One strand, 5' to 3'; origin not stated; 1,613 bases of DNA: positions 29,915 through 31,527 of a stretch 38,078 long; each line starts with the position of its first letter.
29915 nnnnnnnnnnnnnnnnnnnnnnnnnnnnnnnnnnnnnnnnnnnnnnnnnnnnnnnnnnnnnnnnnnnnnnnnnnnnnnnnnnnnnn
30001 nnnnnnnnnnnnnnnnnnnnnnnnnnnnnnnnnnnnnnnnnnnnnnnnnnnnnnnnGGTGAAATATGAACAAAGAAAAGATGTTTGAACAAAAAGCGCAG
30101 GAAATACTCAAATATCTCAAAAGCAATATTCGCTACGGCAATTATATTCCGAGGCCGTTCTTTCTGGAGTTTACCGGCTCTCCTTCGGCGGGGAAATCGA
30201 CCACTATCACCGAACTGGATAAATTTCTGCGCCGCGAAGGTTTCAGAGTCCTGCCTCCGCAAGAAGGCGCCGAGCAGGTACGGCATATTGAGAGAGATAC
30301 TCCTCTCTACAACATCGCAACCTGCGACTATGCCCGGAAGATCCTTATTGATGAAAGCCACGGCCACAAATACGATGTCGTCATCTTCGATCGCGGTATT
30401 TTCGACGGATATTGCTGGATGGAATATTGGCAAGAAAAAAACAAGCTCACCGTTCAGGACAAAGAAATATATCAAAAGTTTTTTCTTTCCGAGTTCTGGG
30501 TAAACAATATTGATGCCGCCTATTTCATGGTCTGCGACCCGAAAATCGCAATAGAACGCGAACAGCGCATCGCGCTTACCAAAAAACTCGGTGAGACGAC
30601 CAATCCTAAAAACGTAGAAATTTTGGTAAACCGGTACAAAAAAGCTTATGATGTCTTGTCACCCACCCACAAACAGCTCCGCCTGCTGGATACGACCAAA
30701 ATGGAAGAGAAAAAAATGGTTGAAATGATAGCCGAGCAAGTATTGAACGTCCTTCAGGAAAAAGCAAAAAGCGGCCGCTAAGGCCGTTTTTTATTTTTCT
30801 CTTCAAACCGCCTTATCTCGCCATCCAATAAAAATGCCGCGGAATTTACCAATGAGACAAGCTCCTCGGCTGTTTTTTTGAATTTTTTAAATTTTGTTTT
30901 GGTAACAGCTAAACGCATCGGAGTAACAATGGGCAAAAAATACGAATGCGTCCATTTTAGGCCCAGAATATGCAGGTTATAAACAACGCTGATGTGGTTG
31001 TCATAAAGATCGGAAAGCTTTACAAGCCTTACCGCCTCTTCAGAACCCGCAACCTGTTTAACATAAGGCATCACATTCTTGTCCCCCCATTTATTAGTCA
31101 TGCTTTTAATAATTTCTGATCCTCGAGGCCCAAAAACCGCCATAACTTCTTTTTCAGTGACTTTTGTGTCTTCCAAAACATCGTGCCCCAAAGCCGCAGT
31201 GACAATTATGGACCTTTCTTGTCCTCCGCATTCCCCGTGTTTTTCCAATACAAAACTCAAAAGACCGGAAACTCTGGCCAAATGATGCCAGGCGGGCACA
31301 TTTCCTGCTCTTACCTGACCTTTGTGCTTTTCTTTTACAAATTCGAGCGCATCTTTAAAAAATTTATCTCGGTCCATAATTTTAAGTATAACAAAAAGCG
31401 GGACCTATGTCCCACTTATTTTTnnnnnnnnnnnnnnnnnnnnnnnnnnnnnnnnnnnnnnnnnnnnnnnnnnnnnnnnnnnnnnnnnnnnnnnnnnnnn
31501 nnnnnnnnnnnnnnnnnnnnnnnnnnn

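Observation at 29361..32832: Convergent nucleotide-centred cluster: ParB/Srx-like + P-loop kinase facing TMPK-like kinase -> Fic -> SpoT-type HD hydrolase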

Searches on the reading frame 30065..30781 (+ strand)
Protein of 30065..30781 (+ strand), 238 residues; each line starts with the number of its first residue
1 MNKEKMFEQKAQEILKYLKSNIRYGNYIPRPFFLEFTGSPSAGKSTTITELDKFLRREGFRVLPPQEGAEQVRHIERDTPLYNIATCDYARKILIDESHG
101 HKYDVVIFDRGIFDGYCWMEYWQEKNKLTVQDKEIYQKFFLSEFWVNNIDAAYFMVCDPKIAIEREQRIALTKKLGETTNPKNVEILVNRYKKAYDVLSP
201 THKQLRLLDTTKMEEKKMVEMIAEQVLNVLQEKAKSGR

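Call 3: search_protein_families(library=pfam, proteins=[window:30065-30781:+], max_evalue=0.1)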
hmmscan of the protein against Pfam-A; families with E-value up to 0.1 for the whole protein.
window:30065-30781:+ (238 aa): 3 families
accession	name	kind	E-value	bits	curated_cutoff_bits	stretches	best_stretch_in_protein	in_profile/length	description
PF13521.12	AAA_28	-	8.9e-09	36.2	27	1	36-178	4-145/164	AAA domain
PF03308.22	MeaB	-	0.00017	21.1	23.1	1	8-62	16-64/273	Methylmalonyl Co-A mutase-associated GTPase MeaB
PF01656.29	CbiA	-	0.071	13.5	25.4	0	42-194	10-86/125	CobQ/CobB/MinD/ParA nucleotide binding domain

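Call 4: search_protein_families(library=ncbifam, proteins=[window:30065-30781:+], max_evalue=0.1)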
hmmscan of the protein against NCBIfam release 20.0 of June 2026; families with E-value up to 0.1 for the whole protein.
window:30065-30781:+ (238 aa): 3 families
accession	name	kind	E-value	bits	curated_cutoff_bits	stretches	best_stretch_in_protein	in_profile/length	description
TIGR00750.1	lao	equivalog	0.00043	19.5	240.75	1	31-62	34-65/300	methylmalonyl Co-A mutase-associated GTPase MeaB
NF006958.0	PRK09435.1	equivalog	0.0072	15.4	329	1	8-62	40-88/333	methylmalonyl Co-A mutase-associated GTPase MeaB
NF001937.0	PRK00714.1-4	equivalog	0.05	13.2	139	1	102-140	110-148/161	RNA pyrophosphohydrolase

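Call 6: search_protein_families(library=padloc, proteins=[window:30065-30781:+], max_evalue=0.1)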
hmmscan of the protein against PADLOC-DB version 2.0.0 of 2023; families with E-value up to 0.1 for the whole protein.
window:30065-30781:+ (238 aa): 0 families

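Call 10: search_solved_structures(query=window:30065-30781:+, max_evalue=1, show_alignments=2)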
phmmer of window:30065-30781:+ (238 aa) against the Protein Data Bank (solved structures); distinct sequences matched with E-value up to 1: 3.
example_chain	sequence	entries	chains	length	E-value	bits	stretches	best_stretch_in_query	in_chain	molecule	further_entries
3dm9_B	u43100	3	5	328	0.18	14.7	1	28-64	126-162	Signal recognition particle receptor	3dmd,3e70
7xx8_A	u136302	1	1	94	0.59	13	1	106-131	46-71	Squamous cell carcinoma antigen recognized by T-cells 3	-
2yvu_A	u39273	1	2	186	0.71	12.7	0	32-62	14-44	Probable adenylyl-sulfate kinase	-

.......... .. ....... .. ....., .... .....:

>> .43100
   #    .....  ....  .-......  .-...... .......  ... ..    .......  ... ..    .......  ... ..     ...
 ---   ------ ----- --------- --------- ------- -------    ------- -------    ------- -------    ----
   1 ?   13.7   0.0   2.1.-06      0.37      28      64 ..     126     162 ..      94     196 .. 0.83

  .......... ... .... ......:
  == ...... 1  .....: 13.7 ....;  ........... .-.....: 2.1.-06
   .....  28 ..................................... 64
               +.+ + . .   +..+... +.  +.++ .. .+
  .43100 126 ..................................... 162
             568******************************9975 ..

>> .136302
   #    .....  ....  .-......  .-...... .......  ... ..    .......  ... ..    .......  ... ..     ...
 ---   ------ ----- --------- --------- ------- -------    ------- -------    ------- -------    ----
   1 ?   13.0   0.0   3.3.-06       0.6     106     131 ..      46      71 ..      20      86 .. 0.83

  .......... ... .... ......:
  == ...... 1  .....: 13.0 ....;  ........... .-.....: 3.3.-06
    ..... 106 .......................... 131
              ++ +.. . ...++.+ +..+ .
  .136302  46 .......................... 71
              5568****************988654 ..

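Call 43: search_solved_structures(query=A4, max_evalue=10, show_alignments=2)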
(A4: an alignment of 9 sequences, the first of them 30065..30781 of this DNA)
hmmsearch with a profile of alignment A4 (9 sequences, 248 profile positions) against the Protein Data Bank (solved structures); distinct sequences matched with E-value up to 10: 110 (the best 60 are shown).
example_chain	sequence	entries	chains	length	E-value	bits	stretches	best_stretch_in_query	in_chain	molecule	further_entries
1zm7_A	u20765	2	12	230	3.6e-05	26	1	31-180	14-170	Deoxynucleoside kinase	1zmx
1j90_A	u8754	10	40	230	4.4e-05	25.8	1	31-180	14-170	Deoxyribonucleoside kinase | DEOXYNUCLEOSIDE KINASE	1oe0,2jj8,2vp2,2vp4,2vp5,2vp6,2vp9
1ot3_A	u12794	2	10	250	5.6e-05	25.4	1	31-180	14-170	Deoxyribonucleoside Kinase | DEOXYNUCLEOSIDE KINASE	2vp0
2jcs_A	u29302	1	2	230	6e-05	25.3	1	31-180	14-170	DEOXYNUCLEOSIDE KINASE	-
3cmu_A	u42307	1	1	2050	0.00016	23.9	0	39-67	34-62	Protein recA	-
3dm9_B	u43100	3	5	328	0.00018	23.8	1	26-72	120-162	Signal recognition particle receptor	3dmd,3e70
6ybh_A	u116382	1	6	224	0.00018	23.7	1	33-177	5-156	Deoxynucleoside kinase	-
2yvu_A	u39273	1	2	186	0.00088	21.5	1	35-70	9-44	Probable adenylyl-sulfate kinase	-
3cmt_A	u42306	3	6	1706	0.0012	21.1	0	39-67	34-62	Protein recA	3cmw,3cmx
1vma_A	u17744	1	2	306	0.0018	20.4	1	13-70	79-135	cell division protein FtsY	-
5l3s_A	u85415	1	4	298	0.0025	20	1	37-70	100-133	Signal recognition particle 54 kDa protein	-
5l3v_A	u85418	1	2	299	0.0026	20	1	37-70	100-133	Signal recognition particle 54 kDa protein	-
5xbh_A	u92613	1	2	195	0.0036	19.5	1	41-125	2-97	Thymidylate kinase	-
2pbr_A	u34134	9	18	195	0.0036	19.5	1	41-125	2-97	Thymidylate kinase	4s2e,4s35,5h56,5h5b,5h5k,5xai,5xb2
1qzw_A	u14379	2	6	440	0.0044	19.2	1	38-70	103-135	Signal recognition 54 kDa protein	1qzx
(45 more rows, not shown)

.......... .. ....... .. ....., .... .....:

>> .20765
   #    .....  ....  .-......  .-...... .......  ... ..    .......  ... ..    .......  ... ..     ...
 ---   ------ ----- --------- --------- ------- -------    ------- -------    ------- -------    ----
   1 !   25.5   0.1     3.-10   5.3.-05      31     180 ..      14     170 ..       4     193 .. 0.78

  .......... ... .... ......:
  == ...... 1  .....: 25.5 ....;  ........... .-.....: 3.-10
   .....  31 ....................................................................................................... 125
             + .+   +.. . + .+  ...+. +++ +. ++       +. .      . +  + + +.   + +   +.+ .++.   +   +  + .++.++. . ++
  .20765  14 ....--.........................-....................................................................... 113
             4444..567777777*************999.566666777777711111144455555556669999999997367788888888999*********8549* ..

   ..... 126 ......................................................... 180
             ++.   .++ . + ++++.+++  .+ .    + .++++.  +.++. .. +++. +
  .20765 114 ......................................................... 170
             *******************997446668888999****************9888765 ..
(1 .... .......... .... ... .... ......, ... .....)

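Call 64: search_protein_families(library=phrogs, proteins=[window:30065-30781:+], max_evalue=0.01)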
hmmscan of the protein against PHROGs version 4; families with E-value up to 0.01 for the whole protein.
window:30065-30781:+ (238 aa): 2 families
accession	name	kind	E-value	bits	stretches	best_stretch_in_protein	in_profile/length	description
phrog_761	-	other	4.6e-06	27.5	1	42-233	30-218/362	thymidylate kinase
phrog_2107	-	other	0.0017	19.1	1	36-131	8-112/201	thymidylate kinase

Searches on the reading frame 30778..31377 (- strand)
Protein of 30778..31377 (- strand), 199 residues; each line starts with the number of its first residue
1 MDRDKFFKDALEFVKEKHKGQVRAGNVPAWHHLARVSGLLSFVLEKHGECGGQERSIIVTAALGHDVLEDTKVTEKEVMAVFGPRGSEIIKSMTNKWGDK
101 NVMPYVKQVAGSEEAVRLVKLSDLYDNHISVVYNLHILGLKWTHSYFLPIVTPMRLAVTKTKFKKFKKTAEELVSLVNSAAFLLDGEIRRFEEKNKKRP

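Call 3: search_protein_families(library=pfam, proteins=[window:30778-31377:-], max_evalue=0.1)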
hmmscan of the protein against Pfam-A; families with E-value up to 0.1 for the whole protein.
window:30778-31377:- (199 aa): 2 families
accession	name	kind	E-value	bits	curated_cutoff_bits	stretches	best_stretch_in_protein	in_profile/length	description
PF13328.12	HD_4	-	2e-05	24.8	27.2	1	10-98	1-79/156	HD domain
PF01966.28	HD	-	0.0031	18.2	22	1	31-127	3-115/116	HD domain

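Call 4: search_protein_families(library=ncbifam, proteins=[window:30778-31377:-], max_evalue=0.1)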
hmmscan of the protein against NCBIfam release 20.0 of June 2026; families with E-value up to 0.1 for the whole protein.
window:30778-31377:- (199 aa): 2 families
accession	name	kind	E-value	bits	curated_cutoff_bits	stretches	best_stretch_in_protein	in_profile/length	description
TIGR00691.1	spoT_relA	subfamily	1.6e-08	33.3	499.2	1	10-95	1-77/687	RelA/SpoT family protein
NF008303.0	PRK11092.1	equivalog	0.00011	20.6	947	1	5-93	21-100/702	bifunctional GTP diphosphokinase/guanosine-3',5'-bis pyrophosphate 3'-pyrophosphohydrolase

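Call 6: search_protein_families(library=padloc, proteins=[window:30778-31377:-], max_evalue=0.1)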
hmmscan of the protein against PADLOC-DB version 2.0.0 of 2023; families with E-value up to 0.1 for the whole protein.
window:30778-31377:- (199 aa): 0 families

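Call 58: search_solved_structures(query=A5, max_evalue=0.1, show_alignments=3)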
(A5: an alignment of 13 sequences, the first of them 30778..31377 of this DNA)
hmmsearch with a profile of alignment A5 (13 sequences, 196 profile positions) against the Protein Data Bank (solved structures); distinct sequences matched with E-value up to 0.1: 23.
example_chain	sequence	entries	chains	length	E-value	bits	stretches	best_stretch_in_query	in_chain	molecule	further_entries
3nqw_A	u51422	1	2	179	4.4e-16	62.1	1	6-134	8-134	CG11900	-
4yf1_A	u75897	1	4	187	2.5e-14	56.3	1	5-147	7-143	Lmo0812 protein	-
3nr1_A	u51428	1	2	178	1.6e-10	43.9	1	8-131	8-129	HD domain-containing protein 3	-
7qps_A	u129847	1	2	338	1.6e-10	43.9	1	16-130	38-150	ACT domain protein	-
7ohg_A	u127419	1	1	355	5.7e-10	42.1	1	3-130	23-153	Guanosine-3',5'-bis(Diphosphate) 3'-pyrophosphohydrolase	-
6s2t_A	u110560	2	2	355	5.7e-10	42.1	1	3-130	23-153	(P)ppGpp synthetase I, SpoT/RelA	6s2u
6s2v_A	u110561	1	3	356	5.7e-10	42.1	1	3-130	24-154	(P)ppGpp synthetase I, SpoT/RelA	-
7qpr_A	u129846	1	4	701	1e-09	41.3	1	17-130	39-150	ACT domain protein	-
5vxa_A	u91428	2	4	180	2.5e-09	40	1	8-131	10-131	Guanosine-3',5'-bis(diphosphate) 3'-pyrophosphohydrolase MESH1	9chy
6yvc_A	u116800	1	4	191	5.6e-09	38.9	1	7-128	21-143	Bifunctional (P)ppGpp synthetase/guanosine-3',5'-bis(Diphosphate) 3'-pyrophosphohydrolase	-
6z3n_AAA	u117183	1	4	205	6.7e-09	38.6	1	7-128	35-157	Hydrolase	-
6z3o_AAA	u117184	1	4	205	4.9e-08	35.8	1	7-128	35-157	Small Alarmone Hydrolase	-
8ga6_A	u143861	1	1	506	9.5e-08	34.9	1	20-94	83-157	THR6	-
7oiw_A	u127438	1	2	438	2e-07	33.8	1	15-129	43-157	GTP pyrophosphokinase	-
8acu_A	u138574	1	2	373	1.7e-06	30.8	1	7-132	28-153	GTP pyrophosphokinase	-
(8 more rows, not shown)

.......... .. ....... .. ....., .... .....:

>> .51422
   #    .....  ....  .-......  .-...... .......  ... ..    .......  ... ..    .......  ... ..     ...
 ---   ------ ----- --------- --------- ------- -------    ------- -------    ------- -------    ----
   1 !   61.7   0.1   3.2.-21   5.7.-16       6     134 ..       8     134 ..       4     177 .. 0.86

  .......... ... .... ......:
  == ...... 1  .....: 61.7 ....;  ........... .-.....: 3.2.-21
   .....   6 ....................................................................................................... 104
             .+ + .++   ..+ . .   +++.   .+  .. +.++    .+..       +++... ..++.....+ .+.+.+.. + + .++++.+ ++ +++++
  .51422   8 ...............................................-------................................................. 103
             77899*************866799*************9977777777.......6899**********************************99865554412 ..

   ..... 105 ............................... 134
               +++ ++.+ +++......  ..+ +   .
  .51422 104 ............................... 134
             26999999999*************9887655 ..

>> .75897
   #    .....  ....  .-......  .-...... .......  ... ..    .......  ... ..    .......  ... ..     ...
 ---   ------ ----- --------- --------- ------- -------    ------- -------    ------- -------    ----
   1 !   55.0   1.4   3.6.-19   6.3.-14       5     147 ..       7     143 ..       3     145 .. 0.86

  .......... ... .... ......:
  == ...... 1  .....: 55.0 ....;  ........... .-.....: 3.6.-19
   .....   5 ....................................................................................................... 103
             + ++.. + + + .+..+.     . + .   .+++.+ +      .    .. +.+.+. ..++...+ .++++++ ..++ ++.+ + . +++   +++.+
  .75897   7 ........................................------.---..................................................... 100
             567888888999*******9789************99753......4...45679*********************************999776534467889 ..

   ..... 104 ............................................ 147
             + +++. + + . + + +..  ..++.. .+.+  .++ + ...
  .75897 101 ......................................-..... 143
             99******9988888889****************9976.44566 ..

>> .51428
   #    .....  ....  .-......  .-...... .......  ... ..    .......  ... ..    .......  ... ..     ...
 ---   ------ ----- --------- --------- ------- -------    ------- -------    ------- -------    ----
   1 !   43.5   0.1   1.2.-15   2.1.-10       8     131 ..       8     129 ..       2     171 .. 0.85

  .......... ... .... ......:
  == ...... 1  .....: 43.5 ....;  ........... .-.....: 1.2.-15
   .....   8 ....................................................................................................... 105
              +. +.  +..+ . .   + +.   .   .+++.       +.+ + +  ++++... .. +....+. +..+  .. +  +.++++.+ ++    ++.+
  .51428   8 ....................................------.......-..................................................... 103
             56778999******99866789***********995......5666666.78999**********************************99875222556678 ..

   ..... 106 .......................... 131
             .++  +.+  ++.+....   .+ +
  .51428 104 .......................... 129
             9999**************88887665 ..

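Call 64: search_protein_families(library=phrogs, proteins=[window:30778-31377:-], max_evalue=0.01)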
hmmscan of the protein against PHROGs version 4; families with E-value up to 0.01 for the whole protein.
window:30778-31377:- (199 aa): 3 families
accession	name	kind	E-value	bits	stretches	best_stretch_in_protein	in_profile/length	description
phrog_990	-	other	5.4e-19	69.7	1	7-127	155-265/374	metal-dependent phosphohydrolase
phrog_32047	-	other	2.3e-06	28.1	1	20-103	39-115/301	phosphohydrolase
phrog_15275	-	unknown function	0.00073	20.3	1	9-151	32-175/223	-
